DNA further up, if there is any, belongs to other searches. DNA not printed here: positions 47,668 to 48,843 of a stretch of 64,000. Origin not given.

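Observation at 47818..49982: Translationally coupled EEP nuclease/phosphatase - 32-codon mini-ORF - orphan NrdG-like radical-SAM enzyme - receiver operon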

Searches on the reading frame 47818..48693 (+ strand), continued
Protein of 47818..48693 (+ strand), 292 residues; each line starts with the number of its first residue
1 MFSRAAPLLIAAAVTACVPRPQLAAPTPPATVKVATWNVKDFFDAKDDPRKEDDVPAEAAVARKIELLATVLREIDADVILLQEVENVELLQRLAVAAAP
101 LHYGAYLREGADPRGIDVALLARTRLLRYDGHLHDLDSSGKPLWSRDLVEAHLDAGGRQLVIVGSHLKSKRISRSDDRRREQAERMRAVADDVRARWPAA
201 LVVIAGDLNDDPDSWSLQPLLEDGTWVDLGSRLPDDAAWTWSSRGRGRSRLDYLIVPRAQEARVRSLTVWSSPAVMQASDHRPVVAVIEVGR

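Call 60: find_encoding_contigs(protein=P0129, flank=6000, max_places=2)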
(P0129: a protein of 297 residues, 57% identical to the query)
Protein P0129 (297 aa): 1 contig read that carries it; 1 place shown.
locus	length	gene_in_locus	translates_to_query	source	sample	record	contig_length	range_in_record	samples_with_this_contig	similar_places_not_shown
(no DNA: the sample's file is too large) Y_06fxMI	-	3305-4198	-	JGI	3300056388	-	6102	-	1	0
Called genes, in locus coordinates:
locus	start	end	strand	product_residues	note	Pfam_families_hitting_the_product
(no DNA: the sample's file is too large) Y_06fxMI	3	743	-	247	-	?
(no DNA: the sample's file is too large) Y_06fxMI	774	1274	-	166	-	PF03449:GreA_GreB_N, PF01272:GreA_GreB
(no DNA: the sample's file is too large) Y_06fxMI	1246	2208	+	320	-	PF02219:MTHFR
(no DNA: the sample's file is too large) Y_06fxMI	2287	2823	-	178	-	-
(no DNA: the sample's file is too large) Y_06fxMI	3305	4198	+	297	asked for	PF03372:Exo_endo_phos, PF19580:Exo_endo_phos_3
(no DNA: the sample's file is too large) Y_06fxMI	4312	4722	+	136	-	PF00072:Response_reg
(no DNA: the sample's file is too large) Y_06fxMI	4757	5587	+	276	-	PF00892:EamA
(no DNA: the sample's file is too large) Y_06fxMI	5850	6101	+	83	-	?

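Call 70: predict_structure(alignment_id=A3)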
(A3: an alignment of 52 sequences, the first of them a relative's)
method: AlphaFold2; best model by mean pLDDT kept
length: 292 residues; sequences in the alignment: 52
mean_pLDDT: 91.6   pTM: 0.87
mean pLDDT of the five models: 91.6, 91.6, 91.4, 90.9, 90.7
residues with pLDDT >= 90: 238; 70-90: 21; 50-70: 30; < 50: 3
segments of 3 or more residues with pLDDT < 50: 1-3
pLDDT, mean of each block of 10 residues (from residue 1): 52 62 71 98 91 91 98 98 98 98 96 93 98 96 96 96 93 74 98 97 97 95 98 97 90 98 98 97 98 73
secondary structure, 60 per line:
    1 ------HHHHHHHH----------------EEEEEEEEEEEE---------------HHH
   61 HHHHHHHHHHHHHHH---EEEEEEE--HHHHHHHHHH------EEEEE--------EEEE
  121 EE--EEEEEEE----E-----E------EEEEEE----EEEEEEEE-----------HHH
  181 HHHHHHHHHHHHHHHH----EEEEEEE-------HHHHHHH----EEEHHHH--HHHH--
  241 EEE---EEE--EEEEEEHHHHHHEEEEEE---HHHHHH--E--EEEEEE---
elements in order: H7-14 E31-42 H58-75 E79-85 H88-97 E104-108 E117-122 E125-131 E149-154 E159-166 H178-196 E201-207 H215-221 E226-228 H229-232 H235-238 E241-243 E247-249 E252-257 H258-263 E264-269 H273-278 E284-289
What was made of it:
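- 47818..48696 (+): EEP-superfamily hydrolase (292 aa) with an N-terminal signal sequence and a lipobox Cys17. It is predicted to be an exported lipoprotein nuclease or phosphodiesterase. The AF2 model has pLDDT 91.6 (call 70).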

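Call 73: fold_search(model_id=the predicted structure, library=pdb)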
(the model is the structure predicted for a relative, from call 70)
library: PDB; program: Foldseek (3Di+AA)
matches with E <= 10: 805; with E <= 0.001: 281
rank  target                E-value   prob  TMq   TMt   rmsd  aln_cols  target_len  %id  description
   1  4gyz_D                2.2e-15  1.00  0.65  0.78   4.3       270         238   19  Mus Musculus Tdp2 Bound to dAMP and Mg2+ (released 2012-10-31)
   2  4gew                  4.8e-15  1.00  0.62  0.56   4.6       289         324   18  Crystal structure of TDP2 from C. elegans (released 2012-10-31)
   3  4gyz_B                5.7e-15  1.00  0.64  0.73   4.1       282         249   18  Mus Musculus Tdp2 Bound to dAMP and Mg2+ (released 2012-10-31)
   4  4fva_A                6.4e-15  1.00  0.64  0.74   4.5       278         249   19  Crystal structure of truncated Caenorhabditis elegans TDP2 (released 2012-10-31)
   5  4gyz_E                6.4e-15  1.00  0.63  0.72   4.1       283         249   18  Mus Musculus Tdp2 Bound to dAMP and Mg2+ (released 2012-10-31)
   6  4fva_B                6.8e-15  1.00  0.62  0.71   4.7       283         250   18  Crystal structure of truncated Caenorhabditis elegans TDP2 (released 2012-10-31)
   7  4gz1_A                7.2e-15  1.00  0.65  0.73   3.6       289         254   17  Mus Musculus Tdp2 reaction product (5'-phosphorylated DNA)-Mg2+ complex at 1.5 Angstroms resolution (released 2012-10-31)
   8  4puq_A                7.2e-15  1.00  0.65  0.73   3.7       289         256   17  Mus Musculus Tdp2 reaction product complex with 5'-phosphorylated RNA/DNA, glycerol, and Mg2+ (released 2014-05-14)
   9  5j3z_A                8.1e-15  1.00  0.64  0.74   3.9       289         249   18  Crystal structure of m2hTDP2-CAT in complex with a small molecule inhibitor (released 2016-05-04)
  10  5inm_B                8.6e-15  1.00  0.63  0.75   3.9       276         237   17  Mouse Tdp2 protein, apo state with variable DNA-binding grasp conformations (released 2016-04-27)
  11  4gz2_B                9.2e-15  1.00  0.62  0.73   4.6       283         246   18  Mus Musculus Tdp2 excluded ssDNA complex (released 2012-10-31)
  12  5tvq_A                1.2e-14  1.00  0.64  0.73   4.0       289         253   18  Mouse Tdp2 catalytic domain bound to SUMO2 (released 2017-09-27)
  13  5ink_A                1.2e-14  1.00  0.64  0.73   3.7       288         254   17  Mouse Tdp2 reaction product (5'-phosphorylated DNA)-abasic/THF-Mg2+ complex (released 2016-04-27)
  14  5inn_B                1.2e-14  1.00  0.60  0.73   4.3       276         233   17  Mouse Tdp2 D358N protein, apo state with increased disorder amongst variable DNA-binding grasp conformations (released 2016-04-27)
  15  4f1i                  1.2e-14  1.00  0.60  0.54   4.8       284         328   18  Crystal structure of SeMet TDP2 from Caenorhabditis elegans (released 2012-10-31)
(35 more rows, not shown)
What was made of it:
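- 47818..48696 (+): Foldseek matches TDP2, DNase I, neutral sphingomyelinase and Nocturnin about equally (E 1e-13 to 1e-15; call 73).
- On EEP superfamily (Pfam PF03372 / PF19580): The fold is confirmed (calls 70, 73).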
